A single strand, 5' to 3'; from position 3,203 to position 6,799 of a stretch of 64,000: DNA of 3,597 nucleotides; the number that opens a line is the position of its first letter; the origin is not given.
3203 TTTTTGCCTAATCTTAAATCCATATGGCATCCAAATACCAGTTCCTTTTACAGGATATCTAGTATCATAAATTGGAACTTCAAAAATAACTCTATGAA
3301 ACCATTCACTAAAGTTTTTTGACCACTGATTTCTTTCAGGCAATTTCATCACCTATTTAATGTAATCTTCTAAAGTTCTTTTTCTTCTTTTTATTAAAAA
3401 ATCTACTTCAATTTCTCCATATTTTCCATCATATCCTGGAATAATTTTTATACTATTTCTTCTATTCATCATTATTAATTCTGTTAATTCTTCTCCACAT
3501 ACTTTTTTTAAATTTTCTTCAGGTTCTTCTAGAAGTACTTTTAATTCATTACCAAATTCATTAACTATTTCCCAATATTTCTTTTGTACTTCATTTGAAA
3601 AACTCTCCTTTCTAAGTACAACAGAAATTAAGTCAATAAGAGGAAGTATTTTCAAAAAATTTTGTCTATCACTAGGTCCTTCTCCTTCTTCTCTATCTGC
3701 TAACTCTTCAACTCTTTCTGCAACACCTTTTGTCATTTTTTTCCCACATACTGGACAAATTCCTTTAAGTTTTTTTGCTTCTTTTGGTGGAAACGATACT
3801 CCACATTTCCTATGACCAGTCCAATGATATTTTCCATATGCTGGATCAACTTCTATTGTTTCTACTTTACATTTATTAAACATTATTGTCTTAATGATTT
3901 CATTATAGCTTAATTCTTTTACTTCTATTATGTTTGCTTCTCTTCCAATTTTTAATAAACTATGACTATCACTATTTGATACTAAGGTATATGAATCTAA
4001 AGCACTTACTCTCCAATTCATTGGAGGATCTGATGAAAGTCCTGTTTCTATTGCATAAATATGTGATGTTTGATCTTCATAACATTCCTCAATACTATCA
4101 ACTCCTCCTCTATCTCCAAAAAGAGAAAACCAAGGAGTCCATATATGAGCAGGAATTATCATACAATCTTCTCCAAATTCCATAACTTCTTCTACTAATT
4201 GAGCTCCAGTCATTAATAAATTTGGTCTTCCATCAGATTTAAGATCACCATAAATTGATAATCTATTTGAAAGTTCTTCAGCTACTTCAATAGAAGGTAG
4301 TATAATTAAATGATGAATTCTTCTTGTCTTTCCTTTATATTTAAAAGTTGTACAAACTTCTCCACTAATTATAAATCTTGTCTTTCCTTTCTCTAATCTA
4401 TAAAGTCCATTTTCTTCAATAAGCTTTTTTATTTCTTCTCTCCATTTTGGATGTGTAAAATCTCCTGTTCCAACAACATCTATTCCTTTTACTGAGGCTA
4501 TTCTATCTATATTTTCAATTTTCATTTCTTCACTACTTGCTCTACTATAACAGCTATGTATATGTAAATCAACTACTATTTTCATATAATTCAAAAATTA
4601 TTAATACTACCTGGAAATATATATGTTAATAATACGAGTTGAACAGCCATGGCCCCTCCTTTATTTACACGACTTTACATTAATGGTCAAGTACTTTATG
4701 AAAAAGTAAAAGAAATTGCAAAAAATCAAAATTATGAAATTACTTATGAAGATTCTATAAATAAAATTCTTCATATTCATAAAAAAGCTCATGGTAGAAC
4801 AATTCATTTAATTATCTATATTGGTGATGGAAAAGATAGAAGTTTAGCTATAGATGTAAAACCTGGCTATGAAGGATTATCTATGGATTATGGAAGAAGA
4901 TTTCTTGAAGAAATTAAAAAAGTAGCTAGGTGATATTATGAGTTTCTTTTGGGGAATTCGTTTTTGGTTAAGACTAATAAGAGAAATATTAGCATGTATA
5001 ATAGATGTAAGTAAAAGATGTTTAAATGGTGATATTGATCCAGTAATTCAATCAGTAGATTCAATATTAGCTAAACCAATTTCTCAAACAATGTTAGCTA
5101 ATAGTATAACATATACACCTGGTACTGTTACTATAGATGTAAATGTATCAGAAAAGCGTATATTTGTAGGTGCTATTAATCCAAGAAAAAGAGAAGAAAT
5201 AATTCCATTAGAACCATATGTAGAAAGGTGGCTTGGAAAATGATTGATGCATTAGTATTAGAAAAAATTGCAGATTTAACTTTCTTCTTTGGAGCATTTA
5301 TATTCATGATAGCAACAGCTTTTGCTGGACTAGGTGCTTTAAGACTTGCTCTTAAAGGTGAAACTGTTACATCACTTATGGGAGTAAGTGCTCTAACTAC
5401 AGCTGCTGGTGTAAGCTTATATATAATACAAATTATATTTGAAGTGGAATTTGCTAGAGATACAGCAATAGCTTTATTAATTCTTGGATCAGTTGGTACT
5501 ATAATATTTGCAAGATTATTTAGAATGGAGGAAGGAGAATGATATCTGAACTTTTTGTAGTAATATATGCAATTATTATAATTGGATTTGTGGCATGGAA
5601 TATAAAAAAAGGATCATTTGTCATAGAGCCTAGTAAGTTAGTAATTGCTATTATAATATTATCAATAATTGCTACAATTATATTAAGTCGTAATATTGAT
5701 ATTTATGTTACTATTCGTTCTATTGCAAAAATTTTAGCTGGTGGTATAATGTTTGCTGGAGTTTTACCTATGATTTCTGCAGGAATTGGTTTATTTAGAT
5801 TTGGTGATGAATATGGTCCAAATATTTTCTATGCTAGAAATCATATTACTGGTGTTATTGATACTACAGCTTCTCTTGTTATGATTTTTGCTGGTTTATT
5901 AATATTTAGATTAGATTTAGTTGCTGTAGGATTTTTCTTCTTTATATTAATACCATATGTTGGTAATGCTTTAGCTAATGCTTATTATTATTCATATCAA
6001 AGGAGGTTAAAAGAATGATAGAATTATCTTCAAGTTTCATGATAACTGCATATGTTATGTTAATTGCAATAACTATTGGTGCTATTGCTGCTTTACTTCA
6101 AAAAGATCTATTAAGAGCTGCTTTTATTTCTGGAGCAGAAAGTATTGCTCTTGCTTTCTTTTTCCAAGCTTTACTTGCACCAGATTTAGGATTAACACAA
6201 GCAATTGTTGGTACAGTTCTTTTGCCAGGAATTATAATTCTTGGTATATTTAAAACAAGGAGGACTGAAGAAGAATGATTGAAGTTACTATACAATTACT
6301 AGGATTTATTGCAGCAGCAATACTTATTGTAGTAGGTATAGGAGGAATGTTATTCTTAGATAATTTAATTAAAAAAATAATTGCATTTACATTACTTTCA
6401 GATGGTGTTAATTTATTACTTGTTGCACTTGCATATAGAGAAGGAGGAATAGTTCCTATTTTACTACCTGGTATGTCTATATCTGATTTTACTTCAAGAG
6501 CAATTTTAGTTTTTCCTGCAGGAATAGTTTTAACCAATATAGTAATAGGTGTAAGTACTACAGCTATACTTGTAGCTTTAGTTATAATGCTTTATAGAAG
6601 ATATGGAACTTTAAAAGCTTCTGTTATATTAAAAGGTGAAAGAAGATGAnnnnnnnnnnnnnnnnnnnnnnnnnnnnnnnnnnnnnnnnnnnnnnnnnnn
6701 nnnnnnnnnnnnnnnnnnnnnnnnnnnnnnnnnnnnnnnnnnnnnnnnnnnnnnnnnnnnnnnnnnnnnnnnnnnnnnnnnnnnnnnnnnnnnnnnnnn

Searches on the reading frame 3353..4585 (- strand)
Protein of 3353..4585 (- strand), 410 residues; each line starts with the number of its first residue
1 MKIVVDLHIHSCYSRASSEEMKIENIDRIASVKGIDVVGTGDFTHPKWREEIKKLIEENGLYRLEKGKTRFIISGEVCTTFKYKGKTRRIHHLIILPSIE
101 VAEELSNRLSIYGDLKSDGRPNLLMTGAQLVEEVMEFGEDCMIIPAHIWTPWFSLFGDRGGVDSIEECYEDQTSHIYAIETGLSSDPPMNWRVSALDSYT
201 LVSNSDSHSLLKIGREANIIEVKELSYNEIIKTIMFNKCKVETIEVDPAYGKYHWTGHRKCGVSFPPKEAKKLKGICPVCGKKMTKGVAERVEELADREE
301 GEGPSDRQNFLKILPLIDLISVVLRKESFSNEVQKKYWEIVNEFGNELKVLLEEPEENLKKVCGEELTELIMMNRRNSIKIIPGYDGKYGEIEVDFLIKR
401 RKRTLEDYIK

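Call 28: find_encoding_contigs(protein=window:3353-4585:-, flank=10000, max_places=3)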
Protein window:3353-4585:- (410 aa): 2 contigs read that carry it; 1 place shown.
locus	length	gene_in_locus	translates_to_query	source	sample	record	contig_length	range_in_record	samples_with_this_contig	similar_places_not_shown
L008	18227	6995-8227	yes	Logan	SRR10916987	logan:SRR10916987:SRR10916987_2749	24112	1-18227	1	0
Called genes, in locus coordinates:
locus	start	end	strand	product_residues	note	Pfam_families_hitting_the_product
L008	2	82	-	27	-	?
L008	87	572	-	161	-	PF13183:Fer4_8 (faint), PF14697:Fer4_21 (weak), PF25160:LdpA_Fe-S-bd (faint), PF00037:Fer4, PF12837:Fer4_6 (weak), PF13237:Fer4_10, PF12838:Fer4_7, PF13187:Fer4_9, +2 more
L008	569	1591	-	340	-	-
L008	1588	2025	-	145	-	PF00037:Fer4 (weak), PF13237:Fer4_10 (weak), PF12838:Fer4_7, PF13187:Fer4_9, PF13237:Fer4_10, PF00037:Fer4 (weak), PF12837:Fer4_6 (weak), PF14697:Fer4_21, +10 more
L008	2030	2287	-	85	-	-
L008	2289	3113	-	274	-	PF04039:MnhB (weak)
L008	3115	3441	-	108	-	PF27305:MJ1308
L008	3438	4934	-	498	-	PF00361:Proton_antipo_M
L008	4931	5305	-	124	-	PF00420:Oxidored_q2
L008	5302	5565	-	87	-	PF13244:MbhD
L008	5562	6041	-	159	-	PF03334:PhaG_MnhG_YufB (weak)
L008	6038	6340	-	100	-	-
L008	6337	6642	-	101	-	PF01899:MNHE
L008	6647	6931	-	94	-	-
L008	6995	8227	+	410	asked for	PF27218:MJ0043_C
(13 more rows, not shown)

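Call 69: search_protein_families(library=ncbifam, proteins=[window:3353-4585:-], max_evalue=0.001)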
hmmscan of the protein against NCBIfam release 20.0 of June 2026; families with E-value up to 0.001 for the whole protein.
window:3353-4585:- (410 aa): 1 family
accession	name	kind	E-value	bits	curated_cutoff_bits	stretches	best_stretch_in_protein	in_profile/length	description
TIGR00375.1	TIGR00375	hypoth_equivalog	1.6e-75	254.8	326.6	1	6-392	3-374/374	TIGR00375 family protein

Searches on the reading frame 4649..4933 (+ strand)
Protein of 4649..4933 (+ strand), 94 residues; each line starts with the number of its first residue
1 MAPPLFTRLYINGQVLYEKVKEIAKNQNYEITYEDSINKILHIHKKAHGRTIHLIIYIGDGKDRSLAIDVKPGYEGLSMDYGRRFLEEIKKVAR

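Call 5: search_protein_families(library=pfam, proteins=[window:4649-4933:+], max_evalue=0.01)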
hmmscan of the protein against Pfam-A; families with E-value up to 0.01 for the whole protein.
window:4649-4933:+ (94 aa): 0 families

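Call 7: search_protein_families(library=ncbifam, proteins=[window:4649-4933:+], max_evalue=0.01)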
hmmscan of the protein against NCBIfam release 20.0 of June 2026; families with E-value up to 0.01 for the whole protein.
window:4649-4933:+ (94 aa): 0 families

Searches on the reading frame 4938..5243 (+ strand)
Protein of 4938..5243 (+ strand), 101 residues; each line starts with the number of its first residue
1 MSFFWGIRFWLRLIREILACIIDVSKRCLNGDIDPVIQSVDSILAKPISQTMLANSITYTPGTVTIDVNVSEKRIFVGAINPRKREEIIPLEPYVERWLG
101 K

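Call 5: search_protein_families(library=pfam, proteins=[window:4938-5243:+], max_evalue=0.01)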
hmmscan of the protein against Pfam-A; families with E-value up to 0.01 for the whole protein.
window:4938-5243:+ (101 aa): 1 family
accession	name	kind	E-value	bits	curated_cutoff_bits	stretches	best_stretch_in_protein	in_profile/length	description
PF01899.21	MNHE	-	1.3e-14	54.7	27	1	5-87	44-129/145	Na+/H+ ion antiporter subunit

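Call 7: search_protein_families(library=ncbifam, proteins=[window:4938-5243:+], max_evalue=0.01)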
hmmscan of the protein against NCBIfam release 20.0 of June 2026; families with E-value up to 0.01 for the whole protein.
window:4938-5243:+ (101 aa): 12 families
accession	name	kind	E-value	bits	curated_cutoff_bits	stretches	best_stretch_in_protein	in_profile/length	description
NF004922.0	PRK06279.1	equivalog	9.7e-32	109.3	99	1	2-97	2-97/100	putative monovalent cation/H+ antiporter subunit E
NF006245.0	PRK08383.1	subfamily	2.5e-12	47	192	1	19-86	79-146/168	putative monovalent cation/H+ antiporter subunit E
NF009292.0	PRK12651.1-3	equivalog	5e-11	42.9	213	1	4-89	55-142/158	Na+/H+ antiporter subunit E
NF009295.0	PRK12652.1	equivalog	5.3e-10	39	290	1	13-89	236-312/368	monovalent cation/H+ antiporter subunit E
NF006244.0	PRK08382.1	equivalog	1.2e-08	35.2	226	1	17-70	109-162/201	putative monovalent cation/H+ antiporter subunit E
TIGR00942.1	2a6301s05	subfamily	1.5e-08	34.7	212.25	1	7-86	44-125/144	multicomponent Na+:H+ antiporter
NF005131.0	PRK06580.1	equivalog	3.5e-08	33.6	121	1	11-80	14-83/107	putative monovalent cation/H+ antiporter subunit E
NF006519.0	PRK08965.1-3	equivalog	2.1e-07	30.9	190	1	14-82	64-134/158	Na+/H+ antiporter subunit E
NF009291.0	PRK12651.1-1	equivalog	8.8e-06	25.8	228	1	7-87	58-140/159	Na+/H+ antiporter subunit E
NF009293.0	PRK12651.1-4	equivalog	1.6e-05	25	195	1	6-76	72-143/173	Na+/H+ antiporter subunit E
NF006517.0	PRK08965.1-1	equivalog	3.4e-05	24.1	180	1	6-82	59-137/161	Na+/H+ antiporter subunit E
NF006518.0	PRK08965.1-2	equivalog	5.8e-05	23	159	1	34-89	95-150/166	Na+/H+ antiporter subunit E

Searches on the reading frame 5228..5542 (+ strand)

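Call 5: search_protein_families(library=pfam, proteins=[window:5228-5542:+], max_evalue=0.01)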
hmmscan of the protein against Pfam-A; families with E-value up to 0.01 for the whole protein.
window:5228-5542:+ (104 aa): 1 family
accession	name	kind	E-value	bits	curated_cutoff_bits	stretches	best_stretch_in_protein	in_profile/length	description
PF04066.18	MrpF_PhaF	-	0.00021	22.1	23.3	1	50-98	4-52/53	Multiple resistance and pH regulation protein F (MrpF / PhaF)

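Call 7: search_protein_families(library=ncbifam, proteins=[window:5228-5542:+], max_evalue=0.01)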
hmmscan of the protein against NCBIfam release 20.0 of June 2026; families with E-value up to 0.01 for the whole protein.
window:5228-5542:+ (104 aa): 3 families
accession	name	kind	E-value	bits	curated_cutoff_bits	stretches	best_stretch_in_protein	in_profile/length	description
NF009254.0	PRK12612.1-2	equivalog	1.6e-13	51.1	72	1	22-99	7-84/86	putative monovalent cation/H+ antiporter subunit F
NF006243.0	PRK08381.1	equivalog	2.1e-05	24.8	79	1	26-98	13-83/89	putative monovalent cation/H+ antiporter subunit F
NF009242.0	PRK12599.1-1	equivalog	0.0033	17.7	89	1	18-98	4-81/86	putative monovalent cation/H+ antiporter subunit F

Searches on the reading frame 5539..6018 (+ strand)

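Call 5: search_protein_families(library=pfam, proteins=[window:5539-6018:+], max_evalue=0.01)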
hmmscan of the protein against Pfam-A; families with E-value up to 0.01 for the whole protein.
window:5539-6018:+ (159 aa): 1 family
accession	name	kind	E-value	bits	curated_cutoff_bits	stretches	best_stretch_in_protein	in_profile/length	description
PF03334.19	PhaG_MnhG_YufB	-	3.8e-07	30.7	23.4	1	71-150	2-80/80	Na+/H+ antiporter subunit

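Call 7: search_protein_families(library=ncbifam, proteins=[window:5539-6018:+], max_evalue=0.01)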
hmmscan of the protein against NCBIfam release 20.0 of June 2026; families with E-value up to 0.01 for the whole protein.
window:5539-6018:+ (159 aa): 8 families
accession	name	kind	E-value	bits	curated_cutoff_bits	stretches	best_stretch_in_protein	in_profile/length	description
NF004926.0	PRK06286.1-1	equivalog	4.6e-08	33.3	130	1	92-152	26-79/84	putative monovalent cation/H+ antiporter subunit G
NF004927.0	PRK06286.1-2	equivalog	1e-07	32.1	138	1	65-153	5-85/87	putative monovalent cation/H+ antiporter subunit G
TIGR01300.1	CPA3_mnhG_phaG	equivalog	1.4e-05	25.3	63.1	1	70-154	2-87/97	monovalent cation/H(+) antiporter subunit G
NF004928.0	PRK06286.1-3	equivalog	2.7e-05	24.4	150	1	94-151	36-86/91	putative monovalent cation/H+ antiporter subunit G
NF009314.0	PRK12674.1-2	subfamily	3.8e-05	23.3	102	1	62-152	3-92/116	Na+/H+ antiporter subunit G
NF004929.0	PRK06286.2-2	equivalog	4.2e-05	23.7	279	1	72-153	14-86/143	putative monovalent cation/H+ antiporter subunit G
NF009311.0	PRK12670.1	equivalog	9.4e-05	22.2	116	1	65-146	4-84/99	putative monovalent cation/H+ antiporter subunit G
NF009320.0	PRK12675.1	equivalog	0.0019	18.8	128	1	73-150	9-86/104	putative monovalent cation/H+ antiporter subunit G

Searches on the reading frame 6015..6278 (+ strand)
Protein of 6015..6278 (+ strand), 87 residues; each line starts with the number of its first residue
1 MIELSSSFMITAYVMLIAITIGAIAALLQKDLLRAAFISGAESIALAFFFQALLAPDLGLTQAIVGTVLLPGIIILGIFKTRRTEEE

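Call 5: search_protein_families(library=pfam, proteins=[window:6015-6278:+], max_evalue=0.01)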
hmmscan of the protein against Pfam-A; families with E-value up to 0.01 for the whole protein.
window:6015-6278:+ (87 aa): 1 family
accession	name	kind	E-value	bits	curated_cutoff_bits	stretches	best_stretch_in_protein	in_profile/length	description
PF13244.11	MbhD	-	2.3e-14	53.7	27.2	1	18-83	2-67/67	MBH, subunit D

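Call 7: search_protein_families(library=ncbifam, proteins=[window:6015-6278:+], max_evalue=0.01)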
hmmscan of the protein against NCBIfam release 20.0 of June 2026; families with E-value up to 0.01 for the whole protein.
window:6015-6278:+ (87 aa): 13 families
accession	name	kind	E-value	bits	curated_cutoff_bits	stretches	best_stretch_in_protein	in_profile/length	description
NF004923.0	PRK06280.1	equivalog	7.1e-21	74.3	80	1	9-86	3-79/79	hypothetical protein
NF006242.0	PRK08378.1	subfamily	1.7e-12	47.7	98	1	9-87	5-83/85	hypothetical protein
NF009159.0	PRK12504.1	equivalog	5.1e-07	29.8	141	1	9-86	4-81/178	DUF4040 domain-containing protein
NF009161.0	PRK12507.1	equivalog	2.3e-06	27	272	1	8-80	9-79/336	putative monovalent cation/H+ antiporter subunit B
NF009284.0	PRK12644.1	equivalog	1.5e-05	23.3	962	1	13-70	603-660/975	Na+/H+ antiporter subunit A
NF009287.0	PRK12647.1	equivalog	3e-05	22.8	937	1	7-82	596-670/773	putative monovalent cation/H+ antiporter subunit A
NF009285.0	PRK12645.1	equivalog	4.5e-05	21.9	1028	1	6-69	625-688/804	Na+/H+ antiporter subunit A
NF009288.0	PRK12648.1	equivalog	6.6e-05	21.2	1104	1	10-70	608-668/954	monovalent cation/H+ antiporter subunit A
TIGR00940.1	2a6301s01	subfamily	0.00014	20.3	920.45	1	12-78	623-689/793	monovalent cation:proton antiporter subunit A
NF009290.0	PRK12650.1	equivalog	0.0011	17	980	1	10-70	603-663/966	DUF4040 family protein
NF009286.0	PRK12646.1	equivalog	0.0026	16.3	1063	1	6-69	624-687/800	DUF4040 family protein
NF009289.0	PRK12649.1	equivalog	0.0037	15.7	1117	1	13-80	620-688/789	putative monovalent cation/H+ antiporter subunit A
NF004172.0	PRK05640.1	equivalog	0.0064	16.6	156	1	14-82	6-72/152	putative monovalent cation/H+ antiporter subunit B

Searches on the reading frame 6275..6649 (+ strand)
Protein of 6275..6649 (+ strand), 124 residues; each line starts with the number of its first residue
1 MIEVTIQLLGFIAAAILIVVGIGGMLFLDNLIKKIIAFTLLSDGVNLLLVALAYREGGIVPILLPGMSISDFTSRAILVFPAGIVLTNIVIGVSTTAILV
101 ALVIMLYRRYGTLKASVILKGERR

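Call 5: search_protein_families(library=pfam, proteins=[window:6275-6649:+], max_evalue=0.01)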
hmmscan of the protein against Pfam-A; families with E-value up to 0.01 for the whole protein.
window:6275-6649:+ (124 aa): 2 families
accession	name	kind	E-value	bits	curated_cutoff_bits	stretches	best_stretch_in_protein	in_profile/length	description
PF00420.29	Oxidored_q2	-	5.1e-16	58.6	26.1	1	12-117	4-89/95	NADH-ubiquinone/plastoquinone oxidoreductase chain 4L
PF09881.14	DUF2108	-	0.0028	18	29.6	1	12-56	4-48/70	Predicted membrane protein (DUF2108)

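Call 7: search_protein_families(library=ncbifam, proteins=[window:6275-6649:+], max_evalue=0.01)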
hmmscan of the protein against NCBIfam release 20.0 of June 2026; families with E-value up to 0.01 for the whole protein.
window:6275-6649:+ (124 aa): 19 families
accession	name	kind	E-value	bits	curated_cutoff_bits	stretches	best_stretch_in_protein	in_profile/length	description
NF005618.0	PRK07375.1-3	equivalog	1.6e-38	131.5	107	1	4-121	2-118/119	putative monovalent cation/H+ antiporter subunit C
NF005621.0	PRK07375.1-6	equivalog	7.1e-18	64.6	126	1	1-118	1-113/120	putative monovalent cation/H+ antiporter subunit C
NF006250.0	PRK08388.1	equivalog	4.3e-16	59.5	137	1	10-116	5-112/119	putative monovalent cation/H+ antiporter subunit C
NF005620.0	PRK07375.1-5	equivalog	7.4e-13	48.5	91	1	16-118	10-107/113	putative monovalent cation/H+ antiporter subunit C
NF005619.0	PRK07375.1-4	equivalog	1.4e-09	38.3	145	1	9-116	4-105/111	Na+/H+ antiporter subunit C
NF009304.0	PRK12661.1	equivalog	2.5e-09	37.3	152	2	12-71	6-65/140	putative monovalent cation/H+ antiporter subunit C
NF005624.0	PRK07375.2-3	equivalog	2.8e-09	37.1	95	1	7-112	4-103/105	cation:proton antiporter subunit C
TIGR00941.1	2a6301s03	subfamily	8.2e-09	36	161.2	1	12-112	5-100/104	multicomponent Na+:H+ antiporter, MnhC subunit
NF006372.0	PRK08600.1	equivalog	9.6e-09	35.3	127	1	11-112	6-100/113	Na(+)/H(+) antiporter subunit C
NF009303.0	PRK12660.1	subfamily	1e-07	31.8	132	1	14-116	9-102/114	putative monovalent cation/H+ antiporter subunit C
NF005623.0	PRK07375.2-2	equivalog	2.3e-07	30.9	81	1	14-106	6-90/93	putative monovalent cation/H+ antiporter subunit C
NF006573.0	PRK09094.1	equivalog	1.4e-06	28.3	105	1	12-109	5-101/114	Na+/H+ antiporter subunit C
NF005929.0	PRK07946.1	equivalog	1.4e-06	28.2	157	1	6-110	3-98/204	Na(+)/H(+) antiporter subunit C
NF009301.0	PRK12658.1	equivalog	1.8e-05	24.5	156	1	14-114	9-106/125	Na+/H+ antiporter subunit C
NF005622.0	PRK07375.2-1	equivalog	5.7e-05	23.3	185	1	12-104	3-91/179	putative monovalent cation/H+ antiporter subunit C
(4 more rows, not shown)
